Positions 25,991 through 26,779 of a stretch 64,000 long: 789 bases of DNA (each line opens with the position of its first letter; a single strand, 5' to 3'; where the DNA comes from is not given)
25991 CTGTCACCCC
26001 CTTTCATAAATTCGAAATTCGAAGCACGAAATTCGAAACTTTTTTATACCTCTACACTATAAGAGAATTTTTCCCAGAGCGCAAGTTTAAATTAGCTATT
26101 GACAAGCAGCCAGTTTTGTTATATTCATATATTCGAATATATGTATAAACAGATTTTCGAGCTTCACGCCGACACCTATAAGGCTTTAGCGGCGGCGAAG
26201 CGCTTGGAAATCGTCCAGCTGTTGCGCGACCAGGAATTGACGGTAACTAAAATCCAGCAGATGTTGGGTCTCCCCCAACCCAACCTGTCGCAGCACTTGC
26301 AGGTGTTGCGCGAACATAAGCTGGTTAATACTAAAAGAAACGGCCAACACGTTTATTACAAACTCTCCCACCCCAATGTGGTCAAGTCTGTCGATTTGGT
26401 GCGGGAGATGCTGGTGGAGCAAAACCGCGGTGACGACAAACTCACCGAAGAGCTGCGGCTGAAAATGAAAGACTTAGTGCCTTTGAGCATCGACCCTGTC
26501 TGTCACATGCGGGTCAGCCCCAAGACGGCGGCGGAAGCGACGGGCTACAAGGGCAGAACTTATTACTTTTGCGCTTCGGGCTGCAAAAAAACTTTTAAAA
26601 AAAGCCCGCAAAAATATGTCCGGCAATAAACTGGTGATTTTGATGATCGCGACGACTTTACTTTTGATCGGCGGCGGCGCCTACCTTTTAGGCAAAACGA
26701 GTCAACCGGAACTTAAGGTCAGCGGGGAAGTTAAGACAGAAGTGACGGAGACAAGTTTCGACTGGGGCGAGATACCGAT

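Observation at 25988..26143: TTCGAA-centred operator set in a divergent promoter region: perfect 18-bp palindrome at the ArsR-YHS gene, triple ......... repeat at the divergent Pro-rich gene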

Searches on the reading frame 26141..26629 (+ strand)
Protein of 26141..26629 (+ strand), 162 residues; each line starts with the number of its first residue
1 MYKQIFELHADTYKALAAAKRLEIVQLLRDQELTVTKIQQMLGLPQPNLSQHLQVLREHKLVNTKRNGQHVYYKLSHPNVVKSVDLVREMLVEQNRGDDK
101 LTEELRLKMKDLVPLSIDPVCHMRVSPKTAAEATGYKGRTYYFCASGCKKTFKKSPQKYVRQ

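Call 7: search_protein_families(library=pfam, proteins=[window:26141-26629:+], max_evalue=0.01)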
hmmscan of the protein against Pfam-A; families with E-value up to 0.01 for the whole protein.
window:26141-26629:+ (162 aa): 11 families
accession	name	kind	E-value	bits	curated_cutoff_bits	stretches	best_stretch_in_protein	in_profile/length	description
PF04945.19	YHS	-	2.4e-15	56.7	30.3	1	117-161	2-45/47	YHS domain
PF01022.26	HTH_5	-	2.8e-12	46.8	22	1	20-63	3-46/47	Bacterial regulatory protein, arsR family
PF12840.13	HTH_20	-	1.3e-10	41.5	27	1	17-63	2-49/51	Helix-turn-helix domain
PF12802.13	MarR_2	-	9.8e-05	22.9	27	1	28-68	15-56/61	MarR family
PF09339.16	HTH_IclR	-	9.9e-05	22.5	22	1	29-63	13-49/52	IclR helix-turn-helix domain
PF21476.4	PF0610-like_N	-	0.00018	22.1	33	1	21-55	3-37/50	PF0610-like, N-terminal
PF01978.25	TrmB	-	0.00034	20.8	25.6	1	26-73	16-63/68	Sugar-specific transcriptional regulator TrmB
PF13384.12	HTH_23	-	0.0029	17.8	24.6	0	19-45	5-30/50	Homeodomain-like domain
PF02082.26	Rrf2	-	0.0044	17.6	30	1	29-77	20-67/132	Iron-dependent Transcriptional regulator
PF13518.12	HTH_28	-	0.0051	17.3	25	0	20-61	1-41/52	Helix-turn-helix domain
PF08100.18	Dimerisation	-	0.0051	17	25.6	1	14-75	20-83/93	O-methyltransferase dimerisation domain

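Call 9: find_homologous_proteins(query=window:26141-26629:+, max_evalue=0.00001)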
Query window:26141-26629:+ (162 aa): 666 proteins with E <= 0.00001 among 704 candidates; the best 120 are listed.
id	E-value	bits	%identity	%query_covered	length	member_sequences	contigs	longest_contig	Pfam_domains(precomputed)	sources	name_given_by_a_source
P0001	8.0e-102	356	100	100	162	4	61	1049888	PF12840.14,PF01022.27,PF04945.20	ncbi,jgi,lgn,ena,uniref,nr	ncbi:MAG: Regulatory protein ArsR [Candidatus Beckwithbacteria bacterium GW2011_GWB1_47_15]|uniref:R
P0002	1.9e-76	273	75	99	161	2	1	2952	PF12840.14,PF21476.5,PF01978.26,PF01022.27,PF04945.20,PF09339.17,PF12802.14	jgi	-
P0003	6.5e-71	255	70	91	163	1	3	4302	PF12840.14,PF01022.27,PF04945.20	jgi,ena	-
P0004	2.5e-69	250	90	86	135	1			-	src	-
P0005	2.2e-68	247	73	95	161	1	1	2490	PF12840.14,PF01022.27,PF04945.20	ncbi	-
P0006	3.7e-67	243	66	100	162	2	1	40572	PF12840.14,PF01978.26,PF01022.27,PF04945.20,PF12802.14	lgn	-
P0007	2.0e-66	241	70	95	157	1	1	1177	PF12840.14,PF01022.27,PF04945.20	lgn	-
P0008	4.5e-65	236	68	99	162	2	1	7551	PF12840.14,PF21476.5,PF01978.26,PF01022.27,PF04945.20,PF12802.14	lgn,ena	-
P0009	9.1e-65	235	69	94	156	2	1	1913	PF12840.14,PF01022.27,PF04945.20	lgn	-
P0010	1.5e-64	235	66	99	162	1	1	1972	PF12840.14,PF21476.5,PF01022.27,PF04945.20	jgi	-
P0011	3.1e-64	234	66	100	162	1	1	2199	PF12840.14,PF01978.26,PF01022.27,PF04945.20,PF12802.14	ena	-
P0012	9.8e-64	232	70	94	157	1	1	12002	PF12840.14,PF01022.27,PF04945.20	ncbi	-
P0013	1.5e-63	231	66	96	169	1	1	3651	PF12840.14,PF01022.27,PF04945.20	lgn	-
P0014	3.0e-63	230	68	95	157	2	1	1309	PF12840.14,PF01022.27,PF04945.20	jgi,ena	-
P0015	3.4e-63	230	67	95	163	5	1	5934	PF12840.14,PF01022.27,PF04945.20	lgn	-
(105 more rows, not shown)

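Call 12: find_related_loci(query=A1, collection=genome_contigs, flank=4000)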
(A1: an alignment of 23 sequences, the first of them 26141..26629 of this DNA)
Query A1 (162 aa) in genome_contigs; peptide patterns used: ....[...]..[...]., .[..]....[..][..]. (x = any residue, [..] = any of these).
364 stretches matched a pattern; 312 encode a relative of the query (tblastn E <= 1e-3); the best 80 are kept; 80 distinct loci.
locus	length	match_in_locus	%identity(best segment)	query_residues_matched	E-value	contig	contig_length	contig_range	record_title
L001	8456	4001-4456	67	1-152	4e-69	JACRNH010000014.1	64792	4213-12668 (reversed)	MAG: Candidatus Collierbacteria bacterium isolate NC_groundwater_1930_Pr3_S-0.2um_42_7 scaffold_320876, whole genome sho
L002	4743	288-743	68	1-152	2e-68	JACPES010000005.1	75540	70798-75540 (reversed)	MAG: Candidatus Collierbacteria bacterium isolate NC_groundwater_341_Ag_B-0.1um_44_45 GD18-4_B1_scaffold_1584767, whole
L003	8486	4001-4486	62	1-162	1e-67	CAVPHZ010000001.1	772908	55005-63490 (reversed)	MAG: Candidatus Chisholmbacteria bacterium isolate MFD09964.bin.1.87 genome assembly, contig: contig_31486, whole genome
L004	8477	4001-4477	60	1-159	7e-66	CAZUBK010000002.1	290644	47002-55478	MAG TPA_asm: uncultured Pseudomonadales bacterium isolate binchicken_co227_1206 genome assembly, contig: NODE_55_length_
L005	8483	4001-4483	59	1-162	2e-65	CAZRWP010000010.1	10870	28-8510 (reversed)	MAG TPA_asm: uncultured Pseudomonadales bacterium isolate SRP144015_co1_84 genome assembly, contig: NODE_2777_length_108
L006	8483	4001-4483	63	1-160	6e-65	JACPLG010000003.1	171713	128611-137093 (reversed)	MAG: Candidatus Levyibacteriota bacterium isolate NC_groundwater_515_Ag_S-0.1um_38_10 S35_SO-1_scaffold_41853, whole gen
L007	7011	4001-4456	61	1-152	1e-64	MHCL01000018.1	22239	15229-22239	MAG: Candidatus Chisholmbacteria bacterium RIFCSPLOWO2_01_FULL_49_14 rifcsplowo2_01_scaffold_4107, whole genome shotgun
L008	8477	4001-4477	61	1-160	4e-64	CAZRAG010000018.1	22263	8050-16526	MAG TPA_asm: uncultured Pseudomonadales bacterium isolate SRP093185_co1_24 genome assembly, contig: NODE_1371_length_222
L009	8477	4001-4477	61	1-160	1e-63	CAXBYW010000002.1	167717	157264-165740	MAG TPA_asm: uncultured bacterium isolate SRR3725731_binner12_Refined_73 genome assembly, contig: ERZ4200997.20, whole g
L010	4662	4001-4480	58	1-160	5e-63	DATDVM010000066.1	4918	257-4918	MAG TPA_asm: Patescibacteria group bacterium isolate SMAG_U8084 k141_15251, whole genome shotgun sequence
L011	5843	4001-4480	59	1-160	6e-63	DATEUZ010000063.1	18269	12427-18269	MAG TPA_asm: Patescibacteria group bacterium isolate SMAG_U8354 k141_1954885, whole genome shotgun sequence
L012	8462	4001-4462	62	1-154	2e-62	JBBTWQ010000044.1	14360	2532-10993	MAG: Patescibacteria group bacterium isolate H41-bin014_1 H41_bin014_1_000000000044, whole genome shotgun sequence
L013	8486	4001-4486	58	1-160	7e-62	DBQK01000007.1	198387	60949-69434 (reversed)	MAG TPA_asm: Patescibacteria group bacterium UBA1396 UBA1396_contig_2274, whole genome shotgun sequence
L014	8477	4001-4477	59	1-160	7e-62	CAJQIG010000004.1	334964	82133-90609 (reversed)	uncultured Patescibacteria group bacterium isolate 0.2_20180412_Bin_MAXBIN_228_sub_1 genome assembly, contig: c_00000000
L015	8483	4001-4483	57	1-162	3e-61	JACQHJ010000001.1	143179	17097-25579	MAG: Candidatus Levyibacteriota bacterium isolate NC_groundwater_1096_Ag_S2p5_37_166 S_2p5_S6_coassembly_k141_261773, wh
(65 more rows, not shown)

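Call 17: find_encoding_contigs(protein=P0001, flank=3000, max_places=10)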
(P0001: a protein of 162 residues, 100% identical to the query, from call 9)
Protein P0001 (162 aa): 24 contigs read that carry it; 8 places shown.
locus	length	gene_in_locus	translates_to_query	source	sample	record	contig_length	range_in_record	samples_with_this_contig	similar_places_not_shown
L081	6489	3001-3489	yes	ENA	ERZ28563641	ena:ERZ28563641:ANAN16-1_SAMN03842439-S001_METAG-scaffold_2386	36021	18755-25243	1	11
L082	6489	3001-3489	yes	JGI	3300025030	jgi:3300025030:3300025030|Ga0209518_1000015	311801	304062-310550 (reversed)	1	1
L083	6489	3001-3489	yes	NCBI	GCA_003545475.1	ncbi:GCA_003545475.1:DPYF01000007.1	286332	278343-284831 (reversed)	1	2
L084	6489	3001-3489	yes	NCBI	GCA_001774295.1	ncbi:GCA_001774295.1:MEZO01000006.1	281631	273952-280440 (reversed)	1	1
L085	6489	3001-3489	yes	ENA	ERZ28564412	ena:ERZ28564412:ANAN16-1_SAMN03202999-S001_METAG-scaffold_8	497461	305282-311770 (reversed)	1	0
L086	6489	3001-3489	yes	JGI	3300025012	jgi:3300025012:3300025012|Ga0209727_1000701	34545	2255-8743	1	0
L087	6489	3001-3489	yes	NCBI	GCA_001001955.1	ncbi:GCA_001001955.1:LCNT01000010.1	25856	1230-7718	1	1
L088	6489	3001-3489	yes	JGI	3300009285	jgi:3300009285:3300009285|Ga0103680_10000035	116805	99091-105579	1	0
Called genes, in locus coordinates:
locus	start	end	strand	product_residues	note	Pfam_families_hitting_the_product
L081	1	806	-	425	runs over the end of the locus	PF00817:IMS, PF11799:IMS_C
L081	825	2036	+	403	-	PF02441:Flavoprotein, PF04127:DFP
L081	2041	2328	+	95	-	-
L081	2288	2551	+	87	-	PF00583:Acetyltransf_1, PF13508:Acetyltransf_7 (weak)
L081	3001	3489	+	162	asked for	PF12840:HTH_20, PF01022:HTH_5, PF04945:YHS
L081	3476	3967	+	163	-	PF07610:DUF1573, PF22544:HYDIN_VesB_CFA65-like_Ig (weak)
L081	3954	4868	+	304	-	-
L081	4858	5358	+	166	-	-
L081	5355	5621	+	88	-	PF18926:DUF5676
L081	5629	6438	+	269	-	-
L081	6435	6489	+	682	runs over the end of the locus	PF19335:HMBD, PF00122:E1-E2_ATPase, PF00702:Hydrolase, PF08282:Hydrolase_3 (faint)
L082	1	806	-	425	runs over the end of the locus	PF00817:IMS, PF11799:IMS_C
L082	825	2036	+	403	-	PF02441:Flavoprotein, PF04127:DFP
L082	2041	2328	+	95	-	-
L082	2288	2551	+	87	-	PF00583:Acetyltransf_1, PF13508:Acetyltransf_7 (weak)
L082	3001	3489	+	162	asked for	PF12840:HTH_20, PF01022:HTH_5, PF04945:YHS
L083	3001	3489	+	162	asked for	PF12840:HTH_20, PF01022:HTH_5, PF04945:YHS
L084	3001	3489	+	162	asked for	PF12840:HTH_20, PF01022:HTH_5, PF04945:YHS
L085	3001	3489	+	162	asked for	PF12840:HTH_20, PF01022:HTH_5, PF04945:YHS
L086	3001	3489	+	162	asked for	PF12840:HTH_20, PF01022:HTH_5, PF04945:YHS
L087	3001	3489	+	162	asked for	PF12840:HTH_20, PF01022:HTH_5, PF04945:YHS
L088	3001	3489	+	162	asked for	PF12840:HTH_20, PF01022:HTH_5, PF04945:YHS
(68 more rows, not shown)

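Call 18: find_encoding_contigs(protein=P0002, flank=3000, max_places=4)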
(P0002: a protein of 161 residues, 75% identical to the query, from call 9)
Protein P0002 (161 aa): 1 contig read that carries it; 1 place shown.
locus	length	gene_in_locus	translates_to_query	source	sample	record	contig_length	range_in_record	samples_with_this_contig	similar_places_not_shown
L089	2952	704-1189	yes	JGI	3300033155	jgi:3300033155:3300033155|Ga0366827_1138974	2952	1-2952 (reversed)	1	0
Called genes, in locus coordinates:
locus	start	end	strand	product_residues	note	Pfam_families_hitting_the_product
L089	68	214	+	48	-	-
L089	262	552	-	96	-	-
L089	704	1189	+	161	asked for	PF12840:HTH_20, PF01022:HTH_5, PF09339:HTH_IclR (weak), PF21476:PF0610-like_N (weak), PF01978:TrmB (weak), PF12802:MarR_2 (weak), PF04945:YHS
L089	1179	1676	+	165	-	PF22544:HYDIN_VesB_CFA65-like_Ig (weak), PF07610:DUF1573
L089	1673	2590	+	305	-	-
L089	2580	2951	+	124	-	?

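Call 19: find_encoding_contigs(protein=P0006, flank=3000, max_places=4)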
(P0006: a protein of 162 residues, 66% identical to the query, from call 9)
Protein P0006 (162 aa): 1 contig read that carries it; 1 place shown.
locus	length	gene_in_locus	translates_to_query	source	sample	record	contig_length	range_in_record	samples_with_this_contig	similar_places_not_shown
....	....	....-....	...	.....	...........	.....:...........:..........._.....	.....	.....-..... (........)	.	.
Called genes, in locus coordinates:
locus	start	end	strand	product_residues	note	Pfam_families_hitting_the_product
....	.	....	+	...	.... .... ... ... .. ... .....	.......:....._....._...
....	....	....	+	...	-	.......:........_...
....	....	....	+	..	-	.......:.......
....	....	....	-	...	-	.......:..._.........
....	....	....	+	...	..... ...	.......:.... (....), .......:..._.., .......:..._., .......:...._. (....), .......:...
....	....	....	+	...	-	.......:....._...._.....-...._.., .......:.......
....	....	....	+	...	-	-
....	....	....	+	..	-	-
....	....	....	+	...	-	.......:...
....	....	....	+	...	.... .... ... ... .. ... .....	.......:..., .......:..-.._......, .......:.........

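Call 29: search_solved_structures(query=window:26141-26629:+, max_evalue=0.01, show_alignments=2)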
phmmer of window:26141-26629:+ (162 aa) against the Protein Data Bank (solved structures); distinct sequences matched with E-value up to 0.01: 29.
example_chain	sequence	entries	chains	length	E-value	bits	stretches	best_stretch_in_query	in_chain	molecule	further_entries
4k2e_A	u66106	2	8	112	1.4e-11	48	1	13-95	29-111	Transcriptional activator HlyU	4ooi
3pqj_A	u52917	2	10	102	3.2e-10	43.6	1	10-87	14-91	Biofilm growth-associated repressor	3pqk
4omy_A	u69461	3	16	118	3.9e-10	43.3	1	7-89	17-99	NolR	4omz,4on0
3jth_A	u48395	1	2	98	4.4e-10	43.1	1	13-92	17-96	Transcription activator HlyU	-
5znx_A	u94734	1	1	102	5.1e-10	43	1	13-92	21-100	Transcriptional activator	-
6jmi_A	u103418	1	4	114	4.9e-09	39.8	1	4-94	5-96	Uncharacterized HTH-type transcriptional regulator Rv0081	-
2zkz_A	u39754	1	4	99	6.4e-09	39.4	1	7-86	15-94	Transcriptional repressor pagR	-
8qkf_A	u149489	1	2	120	1e-08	38.7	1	4-79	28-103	ArsR family transcriptional regulator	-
1r22_A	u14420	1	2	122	1.9e-08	37.8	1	7-82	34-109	Transcriptional repressor smtB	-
1r1t_A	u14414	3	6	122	3.8e-08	36.8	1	7-82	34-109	Transcriptional repressor smtB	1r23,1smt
13ct_A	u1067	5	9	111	8.3e-08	35.8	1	11-90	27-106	Transcriptional regulator, ArsR family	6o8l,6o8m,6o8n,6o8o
6o8k_A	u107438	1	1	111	8.3e-08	35.8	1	11-90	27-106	Transcriptional regulator, ArsR family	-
2kjb_A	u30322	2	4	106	1.7e-07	34.8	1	8-81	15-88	CzrA protein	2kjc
1r1u_A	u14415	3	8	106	1.7e-07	34.8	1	8-81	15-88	repressor protein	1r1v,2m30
6cdb_A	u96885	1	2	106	1.7e-07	34.7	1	8-81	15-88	ArsR family transcriptional regulator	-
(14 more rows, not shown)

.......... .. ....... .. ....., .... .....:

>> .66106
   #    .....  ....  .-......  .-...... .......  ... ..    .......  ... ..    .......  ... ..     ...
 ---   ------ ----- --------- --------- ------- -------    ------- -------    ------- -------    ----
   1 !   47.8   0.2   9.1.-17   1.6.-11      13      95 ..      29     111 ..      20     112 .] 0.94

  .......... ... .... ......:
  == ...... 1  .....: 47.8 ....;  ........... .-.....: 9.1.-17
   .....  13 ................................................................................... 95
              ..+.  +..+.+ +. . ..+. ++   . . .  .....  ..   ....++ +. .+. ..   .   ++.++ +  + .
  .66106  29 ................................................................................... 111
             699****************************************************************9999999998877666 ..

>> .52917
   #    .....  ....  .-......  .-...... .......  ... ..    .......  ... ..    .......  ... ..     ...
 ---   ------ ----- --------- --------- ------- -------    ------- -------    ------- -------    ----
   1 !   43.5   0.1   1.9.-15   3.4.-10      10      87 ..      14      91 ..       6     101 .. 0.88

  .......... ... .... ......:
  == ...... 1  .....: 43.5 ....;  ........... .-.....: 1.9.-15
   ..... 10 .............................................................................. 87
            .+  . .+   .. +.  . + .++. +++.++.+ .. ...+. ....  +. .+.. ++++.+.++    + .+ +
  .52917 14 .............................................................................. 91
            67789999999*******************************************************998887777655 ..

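Call 33: find_encoding_contigs(protein=P0003, flank=2500, max_places=3)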
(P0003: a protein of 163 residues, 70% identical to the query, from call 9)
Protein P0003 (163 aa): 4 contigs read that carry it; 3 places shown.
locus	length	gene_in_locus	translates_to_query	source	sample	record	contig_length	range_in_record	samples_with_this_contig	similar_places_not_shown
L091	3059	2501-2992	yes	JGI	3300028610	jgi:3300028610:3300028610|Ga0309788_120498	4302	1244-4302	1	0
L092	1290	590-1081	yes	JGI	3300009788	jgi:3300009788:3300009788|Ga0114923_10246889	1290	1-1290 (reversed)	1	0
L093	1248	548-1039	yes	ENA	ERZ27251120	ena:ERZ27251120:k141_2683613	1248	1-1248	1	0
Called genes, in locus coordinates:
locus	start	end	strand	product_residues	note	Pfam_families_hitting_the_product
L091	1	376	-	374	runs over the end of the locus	PF01326:PPDK_N (weak)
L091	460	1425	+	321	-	PF12728:HTH_17, PF13411:MerR_1, PF00376:MerR, PF00702:Hydrolase, PF13419:HAD_2, PF13242:Hydrolase_like (weak)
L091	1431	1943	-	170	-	PF06559:DCD_N (weak), PF22769:DCD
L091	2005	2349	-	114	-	-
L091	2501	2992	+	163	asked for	PF12840:HTH_20, PF01022:HTH_5, PF04945:YHS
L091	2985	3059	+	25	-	?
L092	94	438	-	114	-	-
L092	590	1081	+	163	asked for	PF12840:HTH_20, PF01022:HTH_5, PF04945:YHS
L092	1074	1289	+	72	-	?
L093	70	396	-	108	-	-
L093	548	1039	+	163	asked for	PF12840:HTH_20, PF01022:HTH_5, PF04945:YHS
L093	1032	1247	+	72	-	?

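Call 34: find_encoding_contigs(protein=P0005, flank=2500, max_places=3)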
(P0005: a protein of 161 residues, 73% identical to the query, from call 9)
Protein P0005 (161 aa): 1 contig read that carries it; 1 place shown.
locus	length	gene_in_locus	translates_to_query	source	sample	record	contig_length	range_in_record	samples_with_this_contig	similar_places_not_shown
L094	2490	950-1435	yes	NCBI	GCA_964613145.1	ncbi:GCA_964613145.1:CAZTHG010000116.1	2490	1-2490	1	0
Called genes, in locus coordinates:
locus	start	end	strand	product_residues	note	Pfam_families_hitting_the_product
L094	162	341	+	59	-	-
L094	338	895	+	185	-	-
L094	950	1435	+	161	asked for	PF12840:HTH_20, PF01022:HTH_5, PF04945:YHS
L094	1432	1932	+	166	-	PF22544:HYDIN_VesB_CFA65-like_Ig (weak), PF07610:DUF1573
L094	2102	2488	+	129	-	?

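Call 35: find_encoding_contigs(protein=P0008, flank=2500, max_places=3)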
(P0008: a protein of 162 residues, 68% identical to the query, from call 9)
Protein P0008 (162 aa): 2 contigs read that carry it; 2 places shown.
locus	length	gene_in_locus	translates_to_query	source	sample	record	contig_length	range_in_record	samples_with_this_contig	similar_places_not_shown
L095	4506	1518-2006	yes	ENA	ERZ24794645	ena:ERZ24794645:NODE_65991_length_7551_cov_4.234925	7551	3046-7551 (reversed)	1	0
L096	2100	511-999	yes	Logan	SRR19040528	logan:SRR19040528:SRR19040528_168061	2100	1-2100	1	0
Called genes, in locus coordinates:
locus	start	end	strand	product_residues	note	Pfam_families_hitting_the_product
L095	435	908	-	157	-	PF01844:HNH (faint), PF13392:HNH_3 (weak)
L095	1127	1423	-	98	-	-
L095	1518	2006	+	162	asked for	PF12840:HTH_20, PF01022:HTH_5, PF21476:PF0610-like_N (faint), PF01978:TrmB (weak), PF12802:MarR_2 (weak), PF04945:YHS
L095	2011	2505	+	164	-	PF07610:DUF1573 (weak), PF22544:HYDIN_VesB_CFA65-like_Ig (weak)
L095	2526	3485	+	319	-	-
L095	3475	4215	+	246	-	PF00581:Rhodanese, PF22544:HYDIN_VesB_CFA65-like_Ig, PF07610:DUF1573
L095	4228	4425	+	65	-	-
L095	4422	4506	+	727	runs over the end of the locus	PF00403:HMA, PF00122:E1-E2_ATPase, PF00702:Hydrolase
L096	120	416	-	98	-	-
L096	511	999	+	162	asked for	PF12840:HTH_20, PF01022:HTH_5, PF21476:PF0610-like_N (faint), PF01978:TrmB (weak), PF12802:MarR_2 (weak), PF04945:YHS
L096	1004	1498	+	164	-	PF07610:DUF1573 (weak), PF22544:HYDIN_VesB_CFA65-like_Ig (weak)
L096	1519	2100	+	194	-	?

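Call 36: find_encoding_contigs(protein=P0012, flank=2500, max_places=3)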
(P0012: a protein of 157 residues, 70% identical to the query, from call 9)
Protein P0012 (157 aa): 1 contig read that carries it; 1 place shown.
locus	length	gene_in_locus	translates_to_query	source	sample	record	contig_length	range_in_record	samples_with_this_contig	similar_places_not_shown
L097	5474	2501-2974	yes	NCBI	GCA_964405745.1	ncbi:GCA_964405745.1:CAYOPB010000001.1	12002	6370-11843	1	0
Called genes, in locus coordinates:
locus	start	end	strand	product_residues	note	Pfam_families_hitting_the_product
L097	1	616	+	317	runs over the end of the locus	-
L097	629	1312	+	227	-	PF00731:AIRC (weak)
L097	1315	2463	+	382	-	PF01969:Ni_insertion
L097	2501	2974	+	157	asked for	PF01022:HTH_5, PF12840:HTH_20, PF04945:YHS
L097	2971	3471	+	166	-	PF07610:DUF1573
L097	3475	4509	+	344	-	-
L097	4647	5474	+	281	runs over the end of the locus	-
